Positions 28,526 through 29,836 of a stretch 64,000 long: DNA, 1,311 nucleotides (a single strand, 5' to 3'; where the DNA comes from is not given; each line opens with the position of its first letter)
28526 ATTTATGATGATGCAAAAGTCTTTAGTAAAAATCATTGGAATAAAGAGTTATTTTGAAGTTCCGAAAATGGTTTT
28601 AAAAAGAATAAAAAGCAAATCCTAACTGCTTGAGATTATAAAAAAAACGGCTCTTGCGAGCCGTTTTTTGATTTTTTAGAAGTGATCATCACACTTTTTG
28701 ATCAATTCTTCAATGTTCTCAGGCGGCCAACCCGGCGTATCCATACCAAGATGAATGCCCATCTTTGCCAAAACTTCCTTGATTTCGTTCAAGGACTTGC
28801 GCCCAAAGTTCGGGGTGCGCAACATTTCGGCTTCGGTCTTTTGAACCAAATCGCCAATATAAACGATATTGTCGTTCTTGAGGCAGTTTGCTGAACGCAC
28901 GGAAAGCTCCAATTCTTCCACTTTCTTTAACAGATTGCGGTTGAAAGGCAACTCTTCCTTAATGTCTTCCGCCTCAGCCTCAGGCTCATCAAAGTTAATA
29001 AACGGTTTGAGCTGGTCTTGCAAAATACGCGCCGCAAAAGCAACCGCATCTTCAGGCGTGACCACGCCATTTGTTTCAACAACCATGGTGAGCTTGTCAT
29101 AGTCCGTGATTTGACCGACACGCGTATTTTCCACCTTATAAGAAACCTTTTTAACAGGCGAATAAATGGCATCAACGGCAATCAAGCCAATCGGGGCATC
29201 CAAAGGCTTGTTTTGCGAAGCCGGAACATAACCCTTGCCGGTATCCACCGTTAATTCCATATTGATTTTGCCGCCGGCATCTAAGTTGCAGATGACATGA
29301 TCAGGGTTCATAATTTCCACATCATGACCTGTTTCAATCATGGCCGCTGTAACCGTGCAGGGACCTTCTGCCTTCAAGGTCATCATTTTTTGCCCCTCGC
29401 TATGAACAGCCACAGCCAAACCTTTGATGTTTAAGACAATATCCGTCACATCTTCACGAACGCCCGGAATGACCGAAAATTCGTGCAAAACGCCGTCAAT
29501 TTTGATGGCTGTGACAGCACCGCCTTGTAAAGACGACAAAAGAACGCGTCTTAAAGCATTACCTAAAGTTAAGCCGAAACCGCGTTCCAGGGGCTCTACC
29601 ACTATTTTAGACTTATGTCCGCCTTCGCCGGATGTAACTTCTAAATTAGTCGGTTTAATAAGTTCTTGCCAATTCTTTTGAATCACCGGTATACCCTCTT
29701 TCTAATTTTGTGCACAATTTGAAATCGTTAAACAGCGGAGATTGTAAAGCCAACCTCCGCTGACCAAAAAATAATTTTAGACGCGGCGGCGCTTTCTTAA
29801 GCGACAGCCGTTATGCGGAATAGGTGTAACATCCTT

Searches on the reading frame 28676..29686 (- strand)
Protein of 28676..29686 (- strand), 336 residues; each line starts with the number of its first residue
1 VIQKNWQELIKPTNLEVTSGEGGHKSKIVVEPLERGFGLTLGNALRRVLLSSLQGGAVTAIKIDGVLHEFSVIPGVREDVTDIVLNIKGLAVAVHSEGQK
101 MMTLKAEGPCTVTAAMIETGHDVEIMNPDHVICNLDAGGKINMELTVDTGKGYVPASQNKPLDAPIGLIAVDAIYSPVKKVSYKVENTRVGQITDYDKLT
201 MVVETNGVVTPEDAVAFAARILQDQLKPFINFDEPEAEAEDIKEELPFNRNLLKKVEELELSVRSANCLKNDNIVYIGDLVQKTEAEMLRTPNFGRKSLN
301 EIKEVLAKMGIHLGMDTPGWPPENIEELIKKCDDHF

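Call 60: find_encoding_contigs(protein=window:28676-29686:-, flank=1000, max_places=6)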
Protein window:28676-29686:- (336 aa): 7 contigs read that carry it; 5 places shown.
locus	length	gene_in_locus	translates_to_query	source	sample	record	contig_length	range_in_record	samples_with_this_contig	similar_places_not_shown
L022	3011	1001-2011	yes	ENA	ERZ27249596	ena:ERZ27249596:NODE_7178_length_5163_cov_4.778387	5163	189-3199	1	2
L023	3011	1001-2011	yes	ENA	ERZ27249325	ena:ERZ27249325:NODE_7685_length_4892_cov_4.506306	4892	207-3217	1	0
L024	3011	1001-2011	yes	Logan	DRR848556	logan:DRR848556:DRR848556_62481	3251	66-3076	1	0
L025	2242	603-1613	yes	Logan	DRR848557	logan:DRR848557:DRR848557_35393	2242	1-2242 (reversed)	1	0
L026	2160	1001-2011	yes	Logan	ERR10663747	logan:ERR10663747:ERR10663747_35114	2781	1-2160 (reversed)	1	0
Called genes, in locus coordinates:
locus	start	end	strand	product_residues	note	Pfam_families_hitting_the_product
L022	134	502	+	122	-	PF00416:Ribosomal_S13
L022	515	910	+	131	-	PF00411:Ribosomal_S11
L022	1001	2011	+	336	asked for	PF01193:RNA_pol_L, PF01000:RNA_pol_A_bac, PF03118:RNA_pol_A_CTD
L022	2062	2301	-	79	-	-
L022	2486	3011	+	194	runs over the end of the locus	-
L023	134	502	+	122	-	PF00416:Ribosomal_S13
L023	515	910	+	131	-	PF00411:Ribosomal_S11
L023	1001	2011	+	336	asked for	PF01193:RNA_pol_L, PF01000:RNA_pol_A_bac, PF03118:RNA_pol_A_CTD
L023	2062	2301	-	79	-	-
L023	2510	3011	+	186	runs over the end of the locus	-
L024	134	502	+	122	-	PF00416:Ribosomal_S13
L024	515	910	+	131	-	PF00411:Ribosomal_S11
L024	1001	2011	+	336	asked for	PF01193:RNA_pol_L, PF01000:RNA_pol_A_bac, PF03118:RNA_pol_A_CTD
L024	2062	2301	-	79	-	-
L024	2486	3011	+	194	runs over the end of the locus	-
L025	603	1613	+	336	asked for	PF01193:RNA_pol_L, PF01000:RNA_pol_A_bac, PF03118:RNA_pol_A_CTD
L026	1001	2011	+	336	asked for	PF01193:RNA_pol_L, PF01000:RNA_pol_A_bac, PF03118:RNA_pol_A_CTD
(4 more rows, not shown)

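Call 98: search_solved_structures(query=window:28676-29686:-, max_evalue=1e-30)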
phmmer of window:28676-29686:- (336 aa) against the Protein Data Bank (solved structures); distinct sequences matched with E-value up to 1e-30: 57.
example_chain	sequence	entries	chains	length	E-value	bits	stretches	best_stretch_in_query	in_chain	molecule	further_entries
7ye1_A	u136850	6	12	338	9.7e-158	527.9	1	1-335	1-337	DNA-directed RNA polymerase subunit alpha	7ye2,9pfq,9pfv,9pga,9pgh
7f0r_A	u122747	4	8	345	7.1e-97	327.9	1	3-326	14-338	DNA-directed RNA polymerase subunit alpha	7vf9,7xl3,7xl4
7xya_A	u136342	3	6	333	7.6e-97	327.8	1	5-326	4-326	DNA-directed RNA polymerase subunit alpha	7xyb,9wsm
8hkc_A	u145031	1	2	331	7.1e-96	324.6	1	6-326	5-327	DNA-directed RNA polymerase subunit alpha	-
10ma_G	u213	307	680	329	8.2e-96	324.4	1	6-326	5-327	DNA-directed RNA polymerase subunit alpha | Escherichia coli RNA polymerase alpha subunit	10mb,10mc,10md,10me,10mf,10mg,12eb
8f3c_G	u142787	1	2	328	9e-96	324.2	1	6-325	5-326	DNA-directed RNA polymerase subunit alpha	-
4mex_A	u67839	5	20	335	9.6e-96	324.1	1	7-326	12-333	DNA-directed RNA polymerase subunit alpha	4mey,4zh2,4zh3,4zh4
9w0n_a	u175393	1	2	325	1.7e-95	323.3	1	8-326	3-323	DNA-directed RNA polymerase subunit alpha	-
8re4_A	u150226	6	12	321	8.8e-95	321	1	8-322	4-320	DNA-directed RNA polymerase subunit alpha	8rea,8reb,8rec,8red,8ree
6j9e_A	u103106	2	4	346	2.7e-94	319.4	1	23-325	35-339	DNA-directed RNA polymerase subunit alpha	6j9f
6n4c_A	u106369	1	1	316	1.3e-92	313.9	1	8-320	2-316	DNA-directed RNA polymerase subunit alpha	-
5uag_A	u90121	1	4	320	3.9e-92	312.3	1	6-316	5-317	DNA-directed RNA polymerase subunit alpha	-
8i23_A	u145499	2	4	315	7.8e-92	311.3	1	11-314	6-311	DNA-directed RNA polymerase subunit alpha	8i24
9gdo_G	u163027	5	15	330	1.3e-91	310.6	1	7-327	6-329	DNA-directed RNA polymerase subunit alpha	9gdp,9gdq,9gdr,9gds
6n4c_B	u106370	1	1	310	3.5e-90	305.9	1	8-314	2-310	DNA-directed RNA polymerase subunit alpha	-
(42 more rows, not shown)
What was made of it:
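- Tried and rejected: RpoA is closest by far to PDB 7ye1 (call 98), which I recall as Caulobacter RNAP, so the genome is probably alphaproteobacterial.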
